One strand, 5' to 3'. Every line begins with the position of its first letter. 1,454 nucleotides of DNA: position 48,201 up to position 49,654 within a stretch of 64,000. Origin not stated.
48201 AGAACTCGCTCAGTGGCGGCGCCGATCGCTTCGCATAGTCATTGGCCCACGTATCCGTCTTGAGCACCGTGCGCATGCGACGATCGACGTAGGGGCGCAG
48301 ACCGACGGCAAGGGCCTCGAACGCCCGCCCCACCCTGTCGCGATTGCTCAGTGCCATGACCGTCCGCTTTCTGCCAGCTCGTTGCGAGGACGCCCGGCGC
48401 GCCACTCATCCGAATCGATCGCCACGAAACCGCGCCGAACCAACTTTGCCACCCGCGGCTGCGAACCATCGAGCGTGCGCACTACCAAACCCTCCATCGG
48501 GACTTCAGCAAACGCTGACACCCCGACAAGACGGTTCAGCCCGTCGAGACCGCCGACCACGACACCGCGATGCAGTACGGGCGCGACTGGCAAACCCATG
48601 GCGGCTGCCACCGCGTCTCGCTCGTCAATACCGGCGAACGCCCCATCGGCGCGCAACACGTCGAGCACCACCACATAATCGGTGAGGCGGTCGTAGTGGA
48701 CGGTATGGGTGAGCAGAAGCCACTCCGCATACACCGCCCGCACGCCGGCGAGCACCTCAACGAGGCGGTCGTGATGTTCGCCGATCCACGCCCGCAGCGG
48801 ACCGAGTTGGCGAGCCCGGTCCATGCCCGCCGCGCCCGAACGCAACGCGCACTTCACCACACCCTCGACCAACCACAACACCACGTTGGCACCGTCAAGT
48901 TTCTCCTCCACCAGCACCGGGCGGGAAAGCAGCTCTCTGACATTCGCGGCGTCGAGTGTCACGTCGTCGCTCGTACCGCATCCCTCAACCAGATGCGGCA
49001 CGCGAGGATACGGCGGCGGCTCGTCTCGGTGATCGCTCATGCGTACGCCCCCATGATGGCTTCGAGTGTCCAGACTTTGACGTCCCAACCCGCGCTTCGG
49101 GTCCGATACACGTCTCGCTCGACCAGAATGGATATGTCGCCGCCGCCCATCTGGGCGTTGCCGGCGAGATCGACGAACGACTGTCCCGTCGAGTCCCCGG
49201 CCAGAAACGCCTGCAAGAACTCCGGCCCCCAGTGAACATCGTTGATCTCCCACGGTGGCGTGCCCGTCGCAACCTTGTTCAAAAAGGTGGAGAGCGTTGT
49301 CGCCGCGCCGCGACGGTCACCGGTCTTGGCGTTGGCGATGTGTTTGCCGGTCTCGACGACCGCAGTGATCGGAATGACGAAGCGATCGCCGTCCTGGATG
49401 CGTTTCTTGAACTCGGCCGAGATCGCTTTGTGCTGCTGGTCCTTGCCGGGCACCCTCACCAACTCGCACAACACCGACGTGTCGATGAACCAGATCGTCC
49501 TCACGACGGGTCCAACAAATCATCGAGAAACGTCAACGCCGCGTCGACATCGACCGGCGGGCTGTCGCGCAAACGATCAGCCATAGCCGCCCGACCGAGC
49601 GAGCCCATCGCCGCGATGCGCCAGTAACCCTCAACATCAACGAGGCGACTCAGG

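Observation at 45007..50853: Translationally coupled ABC-ATPase / PIN-like / RNA ligase / HEPN-DUF499 four-gene operon: candidate RNA-targeting and RNA-repair conflict system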

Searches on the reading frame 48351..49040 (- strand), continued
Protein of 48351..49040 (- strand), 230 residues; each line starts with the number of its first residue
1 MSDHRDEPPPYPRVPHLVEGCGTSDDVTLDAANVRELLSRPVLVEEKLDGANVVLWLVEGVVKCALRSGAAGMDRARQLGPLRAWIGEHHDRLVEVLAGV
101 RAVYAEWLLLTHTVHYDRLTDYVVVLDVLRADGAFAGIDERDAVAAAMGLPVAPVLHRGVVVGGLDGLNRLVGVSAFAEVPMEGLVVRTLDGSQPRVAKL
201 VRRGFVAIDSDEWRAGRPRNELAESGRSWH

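Call 71: search_protein_families(library=pfam, proteins=[L047:10694-11449:+, L048:10678-11442:+, L031:10729-12192:+, L060:10745-12085:+, L039:6041-9463:+, L061:10748-11548:+, L068:10714-11520:+, L051:843-3134:+], max_evalue=0.001)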
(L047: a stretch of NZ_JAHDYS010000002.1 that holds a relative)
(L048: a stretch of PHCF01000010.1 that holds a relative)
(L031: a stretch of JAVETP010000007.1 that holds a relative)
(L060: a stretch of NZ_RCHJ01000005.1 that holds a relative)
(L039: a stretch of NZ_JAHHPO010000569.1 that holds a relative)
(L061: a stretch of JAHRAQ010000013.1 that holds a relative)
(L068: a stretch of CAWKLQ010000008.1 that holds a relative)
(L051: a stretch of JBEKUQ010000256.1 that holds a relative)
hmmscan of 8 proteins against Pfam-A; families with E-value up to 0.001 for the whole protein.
L047:10694-11449:+ (252 aa): 1 family
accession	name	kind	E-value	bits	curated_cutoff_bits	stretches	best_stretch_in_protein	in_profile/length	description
PF13391.12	HNH_2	-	1.1e-12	48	21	1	151-204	1-66/66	HNH endonuclease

L048:10678-11442:+ (255 aa): 1 family
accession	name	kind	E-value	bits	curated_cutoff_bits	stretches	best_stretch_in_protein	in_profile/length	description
PF13391.12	HNH_2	-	2.3e-12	47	21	1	153-206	1-66/66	HNH endonuclease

L031:10729-12192:+ (488 aa): 3 families
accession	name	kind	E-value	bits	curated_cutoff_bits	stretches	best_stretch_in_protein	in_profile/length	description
PF00006.31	ATP-synt_ab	-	3.3e-72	243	29.5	1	160-373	1-213/213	ATP synthase alpha/beta family, nucleotide-binding domain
PF22919.1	ATP-synt_VA_C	-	3.6e-12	46.6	24.7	1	379-440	6-68/101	C-terminal domain of V and A type ATP synthase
PF02874.29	ATP-synt_ab_N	-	3.5e-08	34.3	20.9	1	41-103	1-69/69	ATP synthase alpha/beta family, beta-barrel domain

L060:10745-12085:+ (447 aa): 0 families

L039:6041-9463:+ (1141 aa): 12 families
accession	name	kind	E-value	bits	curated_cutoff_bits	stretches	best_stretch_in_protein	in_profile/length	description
PF13087.12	AAA_12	-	3.9e-30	105.3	27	1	808-988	15-194/195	AAA domain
PF13086.12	AAA_11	-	3.7e-22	79.8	27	2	362-520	2-147/257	AAA domain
PF13604.12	AAA_30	-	7e-15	55.7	27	2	362-423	2-65/191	AAA domain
PF13245.12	AAA_19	-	8e-11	42.7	25.1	1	366-424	1-61/134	AAA domain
PF18741.7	MTES_1575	-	2.2e-10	40.9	38.2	1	1041-1133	2-94/96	REase_MTES_1575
PF01443.25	Viral_helicase1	-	2.2e-06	28.1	21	0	727-770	59-104/228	Viral superfamily 1 RNA helicase core domain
PF04480.18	DUF559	-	1.6e-05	25.2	20.6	1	1057-1132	37-105/109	Protein of unknown function (DUF559)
PF09848.15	SLFN-g3_helicase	-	1.6e-05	24.8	24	1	379-439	4-56/354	Schlafen group 3, DNA/RNA helicase domain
PF13191.12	AAA_16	-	0.00057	20.9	32.6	0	376-483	23-124/167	AAA ATPase domain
PF13481.12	AAA_25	-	0.00075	19.6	27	0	378-473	35-135/195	AAA domain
PF13538.12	UvrD_C_2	-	0.00093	19.5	27.4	0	930-985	2-52/52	UvrD-like helicase C-terminal domain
PF00580.27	UvrD-helicase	-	0.00096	19.3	23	0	362-426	1-67/271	UvrD/REP helicase N-terminal domain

L061:10748-11548:+ (267 aa): 1 family
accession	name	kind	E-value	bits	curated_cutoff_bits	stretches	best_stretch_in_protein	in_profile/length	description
PF01844.29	HNH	-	1.8e-06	28.5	21.4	1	184-238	1-46/47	HNH endonuclease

L068:10714-11520:+ (269 aa): 0 families

L051:843-3134:+ (764 aa): 1 family
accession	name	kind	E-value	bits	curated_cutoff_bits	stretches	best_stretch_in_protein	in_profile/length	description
PF09586.16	YfhO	-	5e-07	28.9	28.5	1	671-742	763-835/835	Bacterial membrane protein YfhO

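Call 87: find_related_loci(query=A1, collection=viral_contigs, flank=4000)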
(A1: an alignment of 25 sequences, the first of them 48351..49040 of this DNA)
Query A1 (230 aa) in viral_contigs; peptide patterns used: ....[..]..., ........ (x = any residue, [..] = any of these).
20 stretches matched a pattern; 7 encode a relative of the query (tblastn E <= 1e-3); 7 distinct loci.
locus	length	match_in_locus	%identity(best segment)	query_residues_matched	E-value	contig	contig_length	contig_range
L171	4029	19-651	34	11-214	4e-21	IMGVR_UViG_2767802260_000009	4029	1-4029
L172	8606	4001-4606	26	6-202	1e-16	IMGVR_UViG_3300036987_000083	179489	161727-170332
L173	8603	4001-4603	31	6-192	3e-16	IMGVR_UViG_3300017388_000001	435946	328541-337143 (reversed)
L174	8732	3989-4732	28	11-223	3e-13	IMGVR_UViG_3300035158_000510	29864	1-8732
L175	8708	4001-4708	27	9-228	1e-12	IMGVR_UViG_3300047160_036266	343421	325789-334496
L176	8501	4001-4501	28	9-163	3e-12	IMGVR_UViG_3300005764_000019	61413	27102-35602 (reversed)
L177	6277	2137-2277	35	73-124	2e-4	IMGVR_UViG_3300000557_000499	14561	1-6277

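Call 94: search_protein_families(library=pfam, alignment_id=A4, max_evalue=0.01)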
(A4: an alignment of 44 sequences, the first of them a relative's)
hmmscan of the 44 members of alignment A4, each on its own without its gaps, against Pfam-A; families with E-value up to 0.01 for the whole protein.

A. member 1, L083:9441-9977:+ (179 aa): 0 families

B. families by the number of members that match (of 44 scanned): 0 families

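Call 95: search_protein_families(library=padloc, alignment_id=A4, max_evalue=0.001)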
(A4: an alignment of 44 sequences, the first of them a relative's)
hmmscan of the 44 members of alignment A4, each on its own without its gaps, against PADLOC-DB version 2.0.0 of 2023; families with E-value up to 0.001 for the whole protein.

A. member 1, L083:9441-9977:+ (179 aa): 1 family
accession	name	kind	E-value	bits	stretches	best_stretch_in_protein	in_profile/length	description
PDLC04147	HEC-03A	-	2.6e-08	32.1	1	4-171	3-154/159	-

B. families by the number of members that match (of 44 scanned): 1 family
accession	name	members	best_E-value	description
PDLC04147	HEC-03A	43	5.3e-36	-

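Call 98: search_protein_families(library=pfam, proteins=[L087:10761-11882:+, L085:6335-7465:+, L043:10763-11881:+, L086:10761-11558:+, L087:9953-10771:+, L026:9164-9940:+, L032:9340-9963:-, L017:5484-5828:-, L037:9476-9931:+, L037:10480-10965:+], max_evalue=0.001)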
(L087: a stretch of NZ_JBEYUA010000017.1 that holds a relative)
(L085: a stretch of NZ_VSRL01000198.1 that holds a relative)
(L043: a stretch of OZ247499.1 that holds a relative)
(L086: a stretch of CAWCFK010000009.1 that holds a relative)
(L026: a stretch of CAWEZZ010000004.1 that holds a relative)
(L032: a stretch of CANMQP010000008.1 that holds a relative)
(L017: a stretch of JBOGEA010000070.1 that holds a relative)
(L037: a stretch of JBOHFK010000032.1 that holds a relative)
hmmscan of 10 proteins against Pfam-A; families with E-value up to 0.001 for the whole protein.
L087:10761-11882:+ (374 aa): 2 families
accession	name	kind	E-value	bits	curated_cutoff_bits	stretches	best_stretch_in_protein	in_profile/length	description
PF13671.12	AAA_33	-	7.7e-20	72.1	27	1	233-354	1-137/143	AAA domain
PF01966.28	HD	-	0.00026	21.7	22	1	68-152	21-109/116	HD domain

L085:6335-7465:+ (377 aa): 2 families
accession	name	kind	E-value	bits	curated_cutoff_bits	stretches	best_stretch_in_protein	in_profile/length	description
PF13671.12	AAA_33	-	1.9e-19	70.8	27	1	230-353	1-139/143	AAA domain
PF01966.28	HD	-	1.6e-05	25.6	22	1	44-146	8-106/116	HD domain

L043:10763-11881:+ (373 aa): 2 families
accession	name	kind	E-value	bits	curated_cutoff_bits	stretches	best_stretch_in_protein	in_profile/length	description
PF13671.12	AAA_33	-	2.1e-21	77.2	27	1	230-357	1-143/143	AAA domain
PF01966.28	HD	-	3e-07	31.2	22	1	42-137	1-91/116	HD domain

L086:10761-11558:+ (266 aa): 1 family
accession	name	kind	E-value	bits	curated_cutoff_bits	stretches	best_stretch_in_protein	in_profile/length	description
PF01966.28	HD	-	0.0002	22.1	22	1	82-160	22-93/116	HD domain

L087:9953-10771:+ (273 aa): 1 family
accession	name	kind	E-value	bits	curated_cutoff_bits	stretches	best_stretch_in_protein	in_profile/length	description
PF09414.15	RNA_ligase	-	1.9e-38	132.7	27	1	47-238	2-171/171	RNA ligase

L026:9164-9940:+ (259 aa): 2 families
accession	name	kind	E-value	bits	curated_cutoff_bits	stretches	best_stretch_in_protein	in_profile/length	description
PF00378.25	ECH_1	-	7e-51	173.4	27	1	12-245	6-239/251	Enoyl-CoA hydratase/isomerase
PF16113.10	ECH_2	-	1.6e-34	120.3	27.2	1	12-210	1-196/335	Enoyl-CoA hydratase/isomerase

L032:9340-9963:- (207 aa): 1 family
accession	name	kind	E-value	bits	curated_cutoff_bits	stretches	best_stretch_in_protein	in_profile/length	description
PF01661.27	Macro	-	6.7e-47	158.7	22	1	50-162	1-118/118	Macro domain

L017:5484-5828:- (114 aa): 0 families

L037:9476-9931:+ (152 aa): 0 families

L037:10480-10965:+ (162 aa): 0 families

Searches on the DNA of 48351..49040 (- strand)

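Call 59: search_dna_similar(query=L083:8153-10675:+, collection=ecoli_genomes, mode=distant, max_rows=15)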
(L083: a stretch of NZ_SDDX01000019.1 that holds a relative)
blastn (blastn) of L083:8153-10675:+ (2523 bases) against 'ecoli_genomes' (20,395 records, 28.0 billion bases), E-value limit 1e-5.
No match.

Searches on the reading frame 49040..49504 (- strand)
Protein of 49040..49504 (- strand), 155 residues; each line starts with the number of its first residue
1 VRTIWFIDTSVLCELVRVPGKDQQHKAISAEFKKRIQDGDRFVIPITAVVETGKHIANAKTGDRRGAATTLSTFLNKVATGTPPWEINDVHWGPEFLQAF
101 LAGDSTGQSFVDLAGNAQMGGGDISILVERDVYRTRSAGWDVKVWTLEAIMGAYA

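Call 7: search_protein_families(library=pfam, proteins=[window:49040-49504:-], max_evalue=0.01)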
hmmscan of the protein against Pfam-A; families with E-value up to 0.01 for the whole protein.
window:49040-49504:- (155 aa): 0 families

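Call 8: search_protein_families(library=padloc, proteins=[window:49040-49504:-], max_evalue=0.01)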
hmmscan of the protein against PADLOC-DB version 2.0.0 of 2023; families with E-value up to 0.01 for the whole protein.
window:49040-49504:- (155 aa): 6 families
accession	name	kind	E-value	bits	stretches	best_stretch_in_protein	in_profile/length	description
PDLC04394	PDC-M07B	-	4.9e-47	158.1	1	1-154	1-148/154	-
PDLC04395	PDC-M07B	-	4e-30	103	1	1-154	1-155/161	-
PDLC04399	PDC-M07B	-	1.4e-28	97.7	1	7-129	1-123/131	-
PDLC04397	PDC-M07B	-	1.6e-25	88.2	1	2-149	7-159/175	-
PDLC04398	PDC-M07B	-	1.4e-20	71.7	1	33-154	2-122/127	-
PDLC04396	PDC-M07B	-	4.1e-15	54.2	1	4-129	5-127/165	-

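Call 10: search_protein_families(library=ncbifam, proteins=[window:49040-49504:-], max_evalue=0.01)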
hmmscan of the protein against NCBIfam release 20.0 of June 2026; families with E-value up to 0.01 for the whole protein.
window:49040-49504:- (155 aa): 1 family
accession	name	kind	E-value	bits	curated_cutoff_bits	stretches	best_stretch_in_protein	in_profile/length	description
NF005477.0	PRK07078.1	subfamily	0.0029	15.8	1014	1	49-155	419-519/759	hypothetical protein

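Call 38: find_homologous_proteins(query=window:49040-49504:-, max_evalue=0.001)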
Query seq(155 aa) (155 aa): 167 proteins with E <= 0.001 among 206 candidates; the best 120 are listed.
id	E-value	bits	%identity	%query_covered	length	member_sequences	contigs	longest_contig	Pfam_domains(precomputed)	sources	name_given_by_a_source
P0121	1.2e-93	329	95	100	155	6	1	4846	-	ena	-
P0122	1.2e-73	264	77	100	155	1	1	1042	-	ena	-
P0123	7.1e-59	216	61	100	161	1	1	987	-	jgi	jgi:hypothetical protein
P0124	1.8e-55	205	62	99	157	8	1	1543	-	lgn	-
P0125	6.3e-55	203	62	100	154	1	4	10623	-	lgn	-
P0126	4.5e-52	194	61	99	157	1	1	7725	-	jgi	jgi:hypothetical protein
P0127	5.0e-50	187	59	98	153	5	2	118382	-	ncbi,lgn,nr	ncbi:MAG: hypothetical protein MSC30_03580 [Gaiellaceae bacterium MAG52_C11]|nr:hypothetical protein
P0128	2.0e-48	182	58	99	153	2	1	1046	-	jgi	jgi:hypothetical protein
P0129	2.0e-48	182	59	99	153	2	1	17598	-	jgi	jgi:hypothetical protein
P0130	3.6e-48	181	59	98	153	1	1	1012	-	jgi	jgi:hypothetical protein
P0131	4.7e-48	181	57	98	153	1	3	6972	-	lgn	-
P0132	1.2e-47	180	55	99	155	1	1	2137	-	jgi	jgi:hypothetical protein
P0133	2.4e-47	179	57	100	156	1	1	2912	-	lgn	-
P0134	4.1e-47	178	58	100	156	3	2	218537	-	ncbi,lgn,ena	-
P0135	5.8e-47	178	57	100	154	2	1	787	-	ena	-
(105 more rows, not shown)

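Call 42: search_solved_structures(query=A2, max_evalue=10)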
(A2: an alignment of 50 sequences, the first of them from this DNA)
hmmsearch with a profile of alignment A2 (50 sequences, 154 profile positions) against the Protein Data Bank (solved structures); distinct sequences matched with E-value up to 10: 1.
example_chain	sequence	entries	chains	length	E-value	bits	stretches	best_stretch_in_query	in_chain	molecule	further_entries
2kjp_A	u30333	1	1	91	0.85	12.9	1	45-82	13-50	Uncharacterized protein ylbL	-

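Call 44: predict_structure(alignment_id=A2)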
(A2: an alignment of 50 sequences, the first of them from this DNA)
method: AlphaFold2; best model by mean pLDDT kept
length: 155 residues; sequences in the alignment: 50
mean_pLDDT: 96.5   pTM: 0.90
mean pLDDT of the five models: 96.5, 96.4, 96.3, 96.2, 96.0
residues with pLDDT >= 90: 149; 70-90: 6; 50-70: 0; < 50: 0
segments of 3 or more residues with pLDDT < 50: none
pLDDT, mean of each block of 10 residues (from residue 1): 96 98 98 98 98 98 98 98 96 96 95 96 97 94 96 88
secondary structure, 60 per line:
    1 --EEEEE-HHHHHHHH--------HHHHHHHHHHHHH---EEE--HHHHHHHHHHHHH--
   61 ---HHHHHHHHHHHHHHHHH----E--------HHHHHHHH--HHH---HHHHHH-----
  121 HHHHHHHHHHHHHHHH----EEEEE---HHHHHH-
elements in order: E3-7 H9-16 H25-37 E41-43 H46-58 H64-80 H94-101 H110-115 H121-136 E141-145 H149-154

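Call 48: fold_search(model_id=the predicted structure, library=pdb)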
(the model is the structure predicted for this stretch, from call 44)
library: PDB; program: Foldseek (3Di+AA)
matches with E <= 10: 153; with E <= 0.001: 0
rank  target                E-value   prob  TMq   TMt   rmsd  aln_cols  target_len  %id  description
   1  5x3t_B                2.4e-03  1.00  0.59  0.66   4.0       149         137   21  VapBC from Mycobacterium tuberculosis (released 2017-06-07)
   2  3zvk_A                1.4e-02  1.00  0.53  0.59   6.2       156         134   11  Crystal structure of VapBC2 from Rickettsia felis bound to a DNA fragment from their promoter (released 2011-12-14)
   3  3zvk_B                1.8e-02  1.00  0.54  0.61   6.1       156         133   12  Crystal structure of VapBC2 from Rickettsia felis bound to a DNA fragment from their promoter (released 2011-12-14)
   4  2h1c_A                2.1e-02  1.00  0.54  0.59   5.0       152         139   13  Crystal Structure of FitAcB from Neisseria gonorrhoeae (released 2006-09-26)
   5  3zvk_C                3.4e-02  1.00  0.54  0.61   6.2       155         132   12  Crystal structure of VapBC2 from Rickettsia felis bound to a DNA fragment from their promoter (released 2011-12-14)
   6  2bsq_A                3.4e-02  0.97  0.48  0.51   7.5       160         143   16  FitAB bound to DNA (released 2006-08-24)
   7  7vwo_A                3.8e-02  0.99  0.49  0.52   5.6       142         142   15  TA complex from Mycobacterium tuberculosis (released 2022-11-16)
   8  5wzf_B                7.4e-02  0.99  0.56  0.65   4.4       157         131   15  Crystal structure of Mycobacterium tuberculosis VapC20 (Rv2549c), Sarcin-Ricin loop cleaving toxin (released 2017-10-25)
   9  8wmm_G                7.4e-02  0.99  0.53  0.59   4.9       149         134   14  Structure of CbCas9-PcrIIC1 complex bound to 28-bp DNA substrate (20-nt complementary) (released 2024-06-05)
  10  2fe1                  8.7e-02  0.97  0.48  0.55   5.5       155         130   15  Crystal Structure of PAE0151 from Pyrobaculum aerophilum (released 2005-12-27)
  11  1w8i                  1.1e-01  0.99  0.55  0.55   4.1       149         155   14  The Structure of gene product af1683 from Archaeoglobus fulgidus. (released 2004-11-16)
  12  2hwx                  1.3e-01  0.80  0.44  0.41   9.6       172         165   11  Structure of human SMG6 E1282C PIN domain mutant. (released 2006-11-14)
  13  4xgr_C                1.5e-01  0.99  0.57  0.68   3.5       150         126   15  Crystal structure of addiction module from Mycobacterial species (released 2015-08-12)
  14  5wz4_A                1.6e-01  0.97  0.56  0.65   4.3       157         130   14  Crystal structure of Mycobacterium tuberculosis VapC20 (Rv2549c), Sarcin-Ricin loop cleaving toxin (released 2017-10-25)
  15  5wzf_A                2.1e-01  0.95  0.55  0.64   4.4       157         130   15  Crystal structure of Mycobacterium tuberculosis VapC20 (Rv2549c), Sarcin-Ricin loop cleaving toxin (released 2017-10-25)
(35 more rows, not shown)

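Call 60: find_related_loci(query=A2, collection=metagenome_contigs, flank=6000)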
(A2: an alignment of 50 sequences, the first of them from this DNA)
Query A2 (155 aa) in metagenome_contigs; peptide patterns used: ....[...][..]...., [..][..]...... (x = any residue, [..] = any of these).
600 stretches matched a pattern (row limit reached: there are more); 414 encode a relative of the query (tblastn E <= 1e-3); the best 80 are kept; 80 distinct loci.
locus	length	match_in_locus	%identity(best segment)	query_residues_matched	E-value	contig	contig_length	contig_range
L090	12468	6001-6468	57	1-155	3e-53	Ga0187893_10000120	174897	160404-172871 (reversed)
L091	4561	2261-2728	54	1-155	2e-51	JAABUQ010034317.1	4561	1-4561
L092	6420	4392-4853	56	4-155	5e-50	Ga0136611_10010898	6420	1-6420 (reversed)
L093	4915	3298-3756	53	3-155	8e-49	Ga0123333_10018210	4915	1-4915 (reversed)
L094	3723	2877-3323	53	4-154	3e-47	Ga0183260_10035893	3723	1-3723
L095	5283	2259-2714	50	3-155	3e-47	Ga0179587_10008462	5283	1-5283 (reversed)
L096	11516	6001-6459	51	4-155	3e-47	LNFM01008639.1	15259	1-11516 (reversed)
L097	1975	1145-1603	49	3-155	2e-45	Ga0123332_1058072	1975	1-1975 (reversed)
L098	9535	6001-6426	52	6-148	3e-43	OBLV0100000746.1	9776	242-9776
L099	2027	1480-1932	51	4-155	8e-44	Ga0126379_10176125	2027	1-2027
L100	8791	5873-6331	49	4-155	4e-43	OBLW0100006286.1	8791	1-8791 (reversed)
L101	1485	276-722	48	6-155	2e-41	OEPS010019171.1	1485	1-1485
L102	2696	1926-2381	44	2-154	3e-40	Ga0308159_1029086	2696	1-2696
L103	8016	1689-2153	51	1-155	4e-39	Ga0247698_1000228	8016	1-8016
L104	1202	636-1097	44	1-155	2e-39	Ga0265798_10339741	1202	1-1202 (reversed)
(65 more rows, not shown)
